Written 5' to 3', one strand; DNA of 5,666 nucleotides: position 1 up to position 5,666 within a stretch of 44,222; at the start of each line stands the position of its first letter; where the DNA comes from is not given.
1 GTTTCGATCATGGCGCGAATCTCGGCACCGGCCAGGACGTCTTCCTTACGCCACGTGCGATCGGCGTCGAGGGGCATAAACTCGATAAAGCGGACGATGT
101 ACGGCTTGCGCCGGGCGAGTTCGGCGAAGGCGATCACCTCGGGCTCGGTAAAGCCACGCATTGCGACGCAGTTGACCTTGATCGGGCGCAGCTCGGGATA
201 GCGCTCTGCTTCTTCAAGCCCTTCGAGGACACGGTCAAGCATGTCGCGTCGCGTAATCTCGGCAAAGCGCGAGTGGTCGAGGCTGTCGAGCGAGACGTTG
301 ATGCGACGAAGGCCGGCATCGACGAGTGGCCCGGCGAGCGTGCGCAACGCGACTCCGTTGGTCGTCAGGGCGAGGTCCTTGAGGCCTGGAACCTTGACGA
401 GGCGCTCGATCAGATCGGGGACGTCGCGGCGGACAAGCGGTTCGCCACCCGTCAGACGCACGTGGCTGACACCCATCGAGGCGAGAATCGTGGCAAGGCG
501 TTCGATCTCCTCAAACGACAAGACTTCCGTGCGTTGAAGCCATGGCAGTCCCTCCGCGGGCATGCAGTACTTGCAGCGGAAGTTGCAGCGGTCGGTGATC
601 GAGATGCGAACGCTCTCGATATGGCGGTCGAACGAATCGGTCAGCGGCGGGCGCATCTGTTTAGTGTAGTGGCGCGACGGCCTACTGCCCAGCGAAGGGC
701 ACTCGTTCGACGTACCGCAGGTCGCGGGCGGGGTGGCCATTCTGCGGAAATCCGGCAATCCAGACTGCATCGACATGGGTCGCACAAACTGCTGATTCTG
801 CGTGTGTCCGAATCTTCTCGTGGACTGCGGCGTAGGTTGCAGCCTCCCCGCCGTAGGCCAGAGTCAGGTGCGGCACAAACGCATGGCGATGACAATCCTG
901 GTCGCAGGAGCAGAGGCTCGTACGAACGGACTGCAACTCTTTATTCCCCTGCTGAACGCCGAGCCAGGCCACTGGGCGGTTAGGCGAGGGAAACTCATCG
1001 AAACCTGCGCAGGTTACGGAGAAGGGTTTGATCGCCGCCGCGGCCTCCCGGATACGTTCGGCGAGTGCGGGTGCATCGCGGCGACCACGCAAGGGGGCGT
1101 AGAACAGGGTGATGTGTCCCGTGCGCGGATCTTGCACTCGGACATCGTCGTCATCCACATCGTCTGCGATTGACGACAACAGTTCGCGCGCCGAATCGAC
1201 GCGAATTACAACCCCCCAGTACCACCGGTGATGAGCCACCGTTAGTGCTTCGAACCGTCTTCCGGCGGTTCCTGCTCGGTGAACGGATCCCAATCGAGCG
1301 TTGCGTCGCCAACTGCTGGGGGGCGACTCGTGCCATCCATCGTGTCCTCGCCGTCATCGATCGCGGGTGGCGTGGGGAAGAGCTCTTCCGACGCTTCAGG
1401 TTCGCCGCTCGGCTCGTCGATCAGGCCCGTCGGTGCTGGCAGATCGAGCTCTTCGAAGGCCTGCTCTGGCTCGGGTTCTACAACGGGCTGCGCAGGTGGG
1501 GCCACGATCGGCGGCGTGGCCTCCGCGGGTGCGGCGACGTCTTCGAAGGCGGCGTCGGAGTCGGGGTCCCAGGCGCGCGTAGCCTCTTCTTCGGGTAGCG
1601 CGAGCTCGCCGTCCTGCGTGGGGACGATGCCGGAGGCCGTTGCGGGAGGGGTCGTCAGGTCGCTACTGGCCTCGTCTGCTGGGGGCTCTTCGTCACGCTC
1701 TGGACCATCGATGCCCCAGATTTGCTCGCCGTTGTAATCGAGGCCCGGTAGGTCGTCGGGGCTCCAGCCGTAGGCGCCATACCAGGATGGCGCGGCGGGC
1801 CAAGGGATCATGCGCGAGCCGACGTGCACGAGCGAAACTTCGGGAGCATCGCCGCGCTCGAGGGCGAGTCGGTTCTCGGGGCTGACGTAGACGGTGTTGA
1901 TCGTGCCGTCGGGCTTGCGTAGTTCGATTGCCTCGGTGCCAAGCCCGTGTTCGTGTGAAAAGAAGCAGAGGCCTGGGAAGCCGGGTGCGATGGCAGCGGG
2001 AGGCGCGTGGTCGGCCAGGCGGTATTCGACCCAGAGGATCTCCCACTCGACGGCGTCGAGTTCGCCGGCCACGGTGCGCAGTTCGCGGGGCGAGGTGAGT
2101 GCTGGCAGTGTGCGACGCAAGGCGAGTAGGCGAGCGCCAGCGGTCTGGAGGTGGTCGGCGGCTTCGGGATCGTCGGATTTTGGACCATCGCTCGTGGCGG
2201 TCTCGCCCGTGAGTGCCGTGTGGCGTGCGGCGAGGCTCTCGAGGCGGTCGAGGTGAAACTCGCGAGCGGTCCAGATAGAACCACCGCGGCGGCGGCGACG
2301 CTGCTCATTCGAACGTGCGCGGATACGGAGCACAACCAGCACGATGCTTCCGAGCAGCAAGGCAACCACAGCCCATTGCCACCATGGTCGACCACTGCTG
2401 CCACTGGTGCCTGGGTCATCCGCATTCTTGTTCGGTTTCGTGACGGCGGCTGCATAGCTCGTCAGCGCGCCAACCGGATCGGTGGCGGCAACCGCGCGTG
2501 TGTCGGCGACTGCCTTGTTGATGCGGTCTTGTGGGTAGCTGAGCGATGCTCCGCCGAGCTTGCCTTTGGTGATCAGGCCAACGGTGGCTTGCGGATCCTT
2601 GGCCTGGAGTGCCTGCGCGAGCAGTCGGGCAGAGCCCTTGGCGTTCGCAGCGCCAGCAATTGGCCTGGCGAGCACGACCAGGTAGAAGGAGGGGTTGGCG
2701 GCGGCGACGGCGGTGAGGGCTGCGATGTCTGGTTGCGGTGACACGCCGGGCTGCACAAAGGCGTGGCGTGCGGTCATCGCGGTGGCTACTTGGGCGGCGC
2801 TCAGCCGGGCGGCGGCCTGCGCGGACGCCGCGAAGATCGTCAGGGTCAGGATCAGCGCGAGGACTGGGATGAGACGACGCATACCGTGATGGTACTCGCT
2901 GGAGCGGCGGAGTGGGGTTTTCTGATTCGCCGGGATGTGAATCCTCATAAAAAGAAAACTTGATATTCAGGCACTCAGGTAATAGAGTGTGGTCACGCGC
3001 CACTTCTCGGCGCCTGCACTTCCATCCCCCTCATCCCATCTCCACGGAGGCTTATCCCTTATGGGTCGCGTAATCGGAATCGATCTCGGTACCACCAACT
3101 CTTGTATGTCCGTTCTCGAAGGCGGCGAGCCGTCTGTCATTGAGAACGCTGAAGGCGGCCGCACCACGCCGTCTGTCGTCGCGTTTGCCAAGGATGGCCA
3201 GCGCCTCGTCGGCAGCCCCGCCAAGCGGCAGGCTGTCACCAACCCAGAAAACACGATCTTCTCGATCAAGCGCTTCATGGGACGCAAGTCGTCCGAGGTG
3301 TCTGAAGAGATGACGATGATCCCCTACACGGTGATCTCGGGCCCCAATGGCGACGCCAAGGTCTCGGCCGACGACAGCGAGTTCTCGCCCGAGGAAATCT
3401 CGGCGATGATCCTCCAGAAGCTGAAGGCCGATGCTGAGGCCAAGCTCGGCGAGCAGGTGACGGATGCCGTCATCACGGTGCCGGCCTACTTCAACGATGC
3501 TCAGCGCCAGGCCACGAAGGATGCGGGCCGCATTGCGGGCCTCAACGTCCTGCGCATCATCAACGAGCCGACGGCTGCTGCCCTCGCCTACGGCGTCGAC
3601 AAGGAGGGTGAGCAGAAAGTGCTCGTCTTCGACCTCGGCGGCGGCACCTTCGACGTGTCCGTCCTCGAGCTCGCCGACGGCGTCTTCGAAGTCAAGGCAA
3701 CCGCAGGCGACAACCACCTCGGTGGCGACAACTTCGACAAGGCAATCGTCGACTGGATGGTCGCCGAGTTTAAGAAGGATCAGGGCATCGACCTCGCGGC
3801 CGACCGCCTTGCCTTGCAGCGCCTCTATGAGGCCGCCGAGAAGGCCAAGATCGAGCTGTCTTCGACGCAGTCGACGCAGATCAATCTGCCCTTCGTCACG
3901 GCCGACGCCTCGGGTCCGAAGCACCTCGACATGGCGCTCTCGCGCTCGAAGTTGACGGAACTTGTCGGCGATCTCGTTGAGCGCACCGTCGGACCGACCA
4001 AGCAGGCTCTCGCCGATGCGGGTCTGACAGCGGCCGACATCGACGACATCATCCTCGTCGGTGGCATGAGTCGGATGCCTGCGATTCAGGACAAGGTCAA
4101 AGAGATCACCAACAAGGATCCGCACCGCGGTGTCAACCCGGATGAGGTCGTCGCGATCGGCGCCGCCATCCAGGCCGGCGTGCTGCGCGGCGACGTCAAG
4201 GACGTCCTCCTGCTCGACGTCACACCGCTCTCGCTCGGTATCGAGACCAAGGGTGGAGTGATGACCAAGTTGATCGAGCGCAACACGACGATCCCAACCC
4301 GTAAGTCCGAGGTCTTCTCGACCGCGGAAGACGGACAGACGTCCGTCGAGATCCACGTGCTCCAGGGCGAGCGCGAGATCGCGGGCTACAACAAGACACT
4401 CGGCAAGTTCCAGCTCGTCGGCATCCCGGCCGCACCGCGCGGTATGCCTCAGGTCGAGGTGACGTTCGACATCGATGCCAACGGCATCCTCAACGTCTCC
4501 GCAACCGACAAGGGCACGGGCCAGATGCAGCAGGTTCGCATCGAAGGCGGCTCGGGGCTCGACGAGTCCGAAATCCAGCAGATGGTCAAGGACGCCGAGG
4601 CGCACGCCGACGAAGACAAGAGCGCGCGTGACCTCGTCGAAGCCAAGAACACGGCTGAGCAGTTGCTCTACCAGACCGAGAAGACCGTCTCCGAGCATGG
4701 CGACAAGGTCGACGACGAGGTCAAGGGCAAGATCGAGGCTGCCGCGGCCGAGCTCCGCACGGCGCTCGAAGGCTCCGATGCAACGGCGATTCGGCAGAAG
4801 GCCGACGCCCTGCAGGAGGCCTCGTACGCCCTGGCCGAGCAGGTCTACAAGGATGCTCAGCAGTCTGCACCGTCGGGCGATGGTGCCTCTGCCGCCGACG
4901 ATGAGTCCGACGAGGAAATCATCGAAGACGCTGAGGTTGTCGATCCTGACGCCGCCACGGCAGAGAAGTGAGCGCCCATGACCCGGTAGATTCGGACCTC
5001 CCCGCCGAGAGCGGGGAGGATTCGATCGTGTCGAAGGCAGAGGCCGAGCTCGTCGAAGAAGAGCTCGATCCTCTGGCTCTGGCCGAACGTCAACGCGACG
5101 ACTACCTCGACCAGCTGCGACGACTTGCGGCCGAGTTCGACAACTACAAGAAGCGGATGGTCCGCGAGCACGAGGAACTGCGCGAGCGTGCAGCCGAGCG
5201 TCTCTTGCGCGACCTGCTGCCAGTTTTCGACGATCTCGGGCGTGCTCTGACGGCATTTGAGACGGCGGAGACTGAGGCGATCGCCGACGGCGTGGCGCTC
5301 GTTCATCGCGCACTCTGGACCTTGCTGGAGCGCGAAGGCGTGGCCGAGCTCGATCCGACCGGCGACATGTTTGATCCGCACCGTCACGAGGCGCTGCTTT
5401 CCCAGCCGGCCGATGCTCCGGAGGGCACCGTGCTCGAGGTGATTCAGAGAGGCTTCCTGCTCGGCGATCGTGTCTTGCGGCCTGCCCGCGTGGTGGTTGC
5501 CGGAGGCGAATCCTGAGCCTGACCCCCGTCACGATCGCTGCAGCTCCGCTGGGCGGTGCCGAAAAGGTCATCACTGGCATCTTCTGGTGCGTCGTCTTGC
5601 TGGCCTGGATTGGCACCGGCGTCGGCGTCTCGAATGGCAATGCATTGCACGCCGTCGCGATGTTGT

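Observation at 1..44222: Entire 44.2-kb window is a spacer-less perfect palindrome (2 x 22,111 nt) duplicating 19 genes, including essential ones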

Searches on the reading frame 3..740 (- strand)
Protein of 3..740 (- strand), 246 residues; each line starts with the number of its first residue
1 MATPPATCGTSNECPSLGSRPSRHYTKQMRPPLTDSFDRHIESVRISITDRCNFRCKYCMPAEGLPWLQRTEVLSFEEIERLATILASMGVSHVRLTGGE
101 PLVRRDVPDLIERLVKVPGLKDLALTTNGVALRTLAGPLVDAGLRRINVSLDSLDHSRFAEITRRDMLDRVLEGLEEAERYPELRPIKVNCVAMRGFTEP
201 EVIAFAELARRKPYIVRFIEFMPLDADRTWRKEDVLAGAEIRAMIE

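Call 46: search_protein_families(library=pfam, proteins=[window:3-740:-], max_evalue=0.001)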
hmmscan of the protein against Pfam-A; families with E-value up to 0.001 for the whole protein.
window:3-740:- (246 aa): 3 families
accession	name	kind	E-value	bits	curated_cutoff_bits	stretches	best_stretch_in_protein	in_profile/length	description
PF04055.27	Radical_SAM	-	3.3e-30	105.9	29.5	1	46-209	1-166/166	Radical SAM superfamily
PF13353.11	Fer4_12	-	2.6e-05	25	22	1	50-151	13-113/137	4Fe-4S single cluster domain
PF06463.18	Mob_synth_C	-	0.001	19.5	37.4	0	215-246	2-33/128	Molybdenum Cofactor Synthesis C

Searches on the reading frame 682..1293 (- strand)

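Call 6: search_protein_families(library=ncbifam, proteins=[window:682-1293:-])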
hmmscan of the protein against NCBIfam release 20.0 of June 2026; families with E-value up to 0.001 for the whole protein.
window:682-1293:- (203 aa): 2 families
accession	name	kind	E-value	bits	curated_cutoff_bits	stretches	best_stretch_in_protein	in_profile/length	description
TIGR02258.1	2_5_ligase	equivalog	1.9e-11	44.2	65.7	1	34-177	12-158/180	RNA 2',3'-cyclic phosphodiesterase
NF010223.0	PRK13679.1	equivalog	8.1e-07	29.1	129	1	60-163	34-136/170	hypothetical protein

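Call 46: search_protein_families(library=pfam, proteins=[window:682-1239:-], max_evalue=0.001)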
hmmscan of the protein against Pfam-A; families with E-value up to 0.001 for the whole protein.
window:682-1239:- (185 aa): 2 families
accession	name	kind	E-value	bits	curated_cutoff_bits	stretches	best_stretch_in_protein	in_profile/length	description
PF13563.12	2_5_RNA_ligase2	-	1.4e-19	71.1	27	1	41-160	26-144/152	2'-5' RNA ligase superfamily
PF02834.22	LigT_PEase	-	4.6e-10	40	23.3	1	15-89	5-85/87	LigT like Phosphoesterase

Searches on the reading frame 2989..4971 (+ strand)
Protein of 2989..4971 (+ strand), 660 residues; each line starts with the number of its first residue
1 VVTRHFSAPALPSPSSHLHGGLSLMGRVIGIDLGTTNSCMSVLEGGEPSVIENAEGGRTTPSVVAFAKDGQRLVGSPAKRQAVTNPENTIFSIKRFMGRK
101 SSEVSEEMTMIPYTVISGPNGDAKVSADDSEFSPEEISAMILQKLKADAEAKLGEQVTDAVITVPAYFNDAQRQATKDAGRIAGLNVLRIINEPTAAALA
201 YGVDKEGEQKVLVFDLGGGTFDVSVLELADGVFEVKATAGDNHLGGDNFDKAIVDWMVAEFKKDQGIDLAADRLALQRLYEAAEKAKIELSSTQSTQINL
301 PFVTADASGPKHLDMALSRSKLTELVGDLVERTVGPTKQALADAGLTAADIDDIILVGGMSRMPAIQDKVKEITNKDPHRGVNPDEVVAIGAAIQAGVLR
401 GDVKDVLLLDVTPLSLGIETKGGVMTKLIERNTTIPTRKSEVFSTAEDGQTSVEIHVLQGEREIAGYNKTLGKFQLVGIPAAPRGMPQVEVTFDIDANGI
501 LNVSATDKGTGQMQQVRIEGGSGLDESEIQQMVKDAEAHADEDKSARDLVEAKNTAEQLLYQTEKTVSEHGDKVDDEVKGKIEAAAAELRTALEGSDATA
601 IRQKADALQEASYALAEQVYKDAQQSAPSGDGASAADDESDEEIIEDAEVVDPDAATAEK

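Call 5: search_protein_families(library=ncbifam, proteins=[window:2989-4971:+])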
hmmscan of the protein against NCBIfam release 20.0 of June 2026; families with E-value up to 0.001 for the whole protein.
window:2989-4971:+ (660 aa): 14 families
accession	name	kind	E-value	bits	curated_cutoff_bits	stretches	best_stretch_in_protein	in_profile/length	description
NF001413.0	PRK00290.1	equivalog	0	1015.7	648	1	25-651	1-619/625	molecular chaperone DnaK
TIGR02350.1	prok_dnaK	equivalog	4.9e-294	976.3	822.55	1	27-621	1-596/596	molecular chaperone DnaK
NF009947.0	PRK13411.1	equivalog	1.1e-281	935.7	1002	1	25-637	1-617/662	molecular chaperone DnaK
NF009946.0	PRK13410.1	equivalog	7.9e-259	860.4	1019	1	25-625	1-607/669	molecular chaperone DnaK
NF003520.0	PRK05183.1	subfamily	1.7e-193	644.5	620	1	28-627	21-612/621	Fe-S protein assembly chaperone HscA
TIGR01991.1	HscA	equivalog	3.9e-193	643.2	708.55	1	28-625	1-590/600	Fe-S protein assembly chaperone HscA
NF002399.0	PRK01433.1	equivalog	2.7e-124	416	743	1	28-609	21-567/595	Fe-S protein assembly chaperone HscA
NF008673.0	PRK11678.1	equivalog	6e-23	81.4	331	2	135-229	127-229/450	molecular chaperone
NF010539.0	PRK13927.1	subfamily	1e-16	60.8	293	1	140-393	82-323/339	rod shape-determining protein MreB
TIGR00904.1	mreB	subfamily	1.6e-16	60.3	365.75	1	160-393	101-323/334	MreB/Mrl family cell shape determining protein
NF011660.0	PRK15080.1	equivalog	1.4e-13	50.7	182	1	140-244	77-176/277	ethanolamine utilization protein EutJ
TIGR02529.1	EutJ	subfamily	2.9e-13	49.8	152.1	1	139-244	43-143/239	ethanolamine utilization protein EutJ family protein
NF010540.1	PRK13929.1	exception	1.2e-10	41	515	1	138-393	77-321/334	rod-share determining protein MreBH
TIGR01174.1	ftsA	equivalog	5e-08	32.4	175.85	0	280-390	243-353/371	cell division protein FtsA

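Call 24: find_encoding_contigs(protein=window:3061-4971:+, flank=10000, max_places=10)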
Protein window:3061-4971:+ (636 aa): 5 contigs read that carry it; 5 places shown.
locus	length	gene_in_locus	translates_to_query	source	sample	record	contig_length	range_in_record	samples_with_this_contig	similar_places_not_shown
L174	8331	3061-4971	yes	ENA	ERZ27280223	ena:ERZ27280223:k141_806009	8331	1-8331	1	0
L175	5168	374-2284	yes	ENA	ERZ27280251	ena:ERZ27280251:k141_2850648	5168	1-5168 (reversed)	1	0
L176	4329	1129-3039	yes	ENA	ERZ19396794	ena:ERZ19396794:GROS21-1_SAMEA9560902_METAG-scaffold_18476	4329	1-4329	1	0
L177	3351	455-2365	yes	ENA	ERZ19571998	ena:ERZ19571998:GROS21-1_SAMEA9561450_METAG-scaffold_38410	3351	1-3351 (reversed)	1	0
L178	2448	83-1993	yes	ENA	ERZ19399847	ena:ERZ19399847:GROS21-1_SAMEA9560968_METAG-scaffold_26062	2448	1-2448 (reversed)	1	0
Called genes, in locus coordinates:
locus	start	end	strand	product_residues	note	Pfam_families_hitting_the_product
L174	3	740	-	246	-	?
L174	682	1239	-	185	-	PF02834:LigT_PEase (weak), PF13563:2_5_RNA_ligase2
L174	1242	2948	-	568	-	-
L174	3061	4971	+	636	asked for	PF00012:HSP70, PF06723:MreB_Mbl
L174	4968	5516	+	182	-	PF01025:GrpE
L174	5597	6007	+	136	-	PF10882:bPH_5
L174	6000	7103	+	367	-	PF00226:DnaJ, PF01556:DnaJ_C, PF00684:DnaJ_CXXCXGXG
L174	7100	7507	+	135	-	PF13411:MerR_1, PF00376:MerR, PF13591:MerR_2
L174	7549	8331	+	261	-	?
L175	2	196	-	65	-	?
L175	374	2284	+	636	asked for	PF00012:HSP70, PF06723:MreB_Mbl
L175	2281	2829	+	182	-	PF01025:GrpE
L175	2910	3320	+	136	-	PF10882:bPH_5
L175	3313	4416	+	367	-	PF00226:DnaJ, PF01556:DnaJ_C, PF00684:DnaJ_CXXCXGXG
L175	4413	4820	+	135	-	PF13411:MerR_1, PF00376:MerR, PF13591:MerR_2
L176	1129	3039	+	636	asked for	PF00012:HSP70, PF06723:MreB_Mbl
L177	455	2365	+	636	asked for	PF00012:HSP70, PF06723:MreB_Mbl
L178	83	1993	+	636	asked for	PF00012:HSP70, PF06723:MreB_Mbl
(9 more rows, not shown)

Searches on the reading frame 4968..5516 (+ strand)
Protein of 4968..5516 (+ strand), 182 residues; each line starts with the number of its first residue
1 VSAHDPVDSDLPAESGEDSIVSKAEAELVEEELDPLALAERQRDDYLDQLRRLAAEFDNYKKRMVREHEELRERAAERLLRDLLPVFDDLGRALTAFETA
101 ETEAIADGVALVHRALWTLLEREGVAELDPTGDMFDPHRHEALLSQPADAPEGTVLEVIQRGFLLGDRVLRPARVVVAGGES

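Call 5: search_protein_families(library=ncbifam, proteins=[window:4968-5516:+])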
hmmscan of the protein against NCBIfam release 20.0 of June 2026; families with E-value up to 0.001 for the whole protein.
window:4968-5516:+ (182 aa): 26 families (the best 25 are shown)
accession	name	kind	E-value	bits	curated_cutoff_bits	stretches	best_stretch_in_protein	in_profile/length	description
NF010739.0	PRK14141.1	equivalog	5.5e-36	124.2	192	1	18-181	24-195/211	nucleotide exchange factor GrpE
NF010750.0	PRK14153.1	equivalog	1.2e-34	119.6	194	1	25-178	34-186/194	nucleotide exchange factor GrpE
NF010738.0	PRK14140.1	equivalog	1.4e-34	119.5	137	1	16-178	26-190/191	nucleotide exchange factor GrpE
NF010737.0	PRK14139.1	equivalog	2.2e-33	115.7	164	1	23-179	31-186/188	nucleotide exchange factor GrpE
NF010741.0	PRK14143.1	equivalog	6.5e-33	114.3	184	1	14-180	61-227/258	nucleotide exchange factor GrpE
NF010743.0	PRK14145.1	equivalog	1.2e-30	106.9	186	1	23-178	45-199/200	nucleotide exchange factor GrpE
NF010748.0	PRK14150.1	equivalog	4.6e-30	104.6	152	1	29-179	43-196/198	nucleotide exchange factor GrpE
NF010745.0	PRK14147.1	equivalog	3.6e-29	101.8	184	1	10-178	4-169/172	nucleotide exchange factor GrpE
NF010752.0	PRK14155.1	equivalog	5.7e-29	101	194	1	25-179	14-171/208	nucleotide exchange factor GrpE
NF010742.0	PRK14144.1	equivalog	1.1e-27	97.1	215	1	34-178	52-197/199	nucleotide exchange factor GrpE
NF010759.0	PRK14162.1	equivalog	2.8e-27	95.7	176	1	24-178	36-193/194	nucleotide exchange factor GrpE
NF010749.0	PRK14151.1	equivalog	1.9e-26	92.8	231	1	29-178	22-174/188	nucleotide exchange factor GrpE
NF010755.0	PRK14158.1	equivalog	2.5e-26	92.3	200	1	21-178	34-193/198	nucleotide exchange factor GrpE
NF010747.0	PRK14149.1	equivalog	3.6e-26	91.9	176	1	44-178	53-188/191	nucleotide exchange factor GrpE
NF010757.0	PRK14160.1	equivalog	9e-25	87.3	184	1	40-178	74-210/211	nucleotide exchange factor GrpE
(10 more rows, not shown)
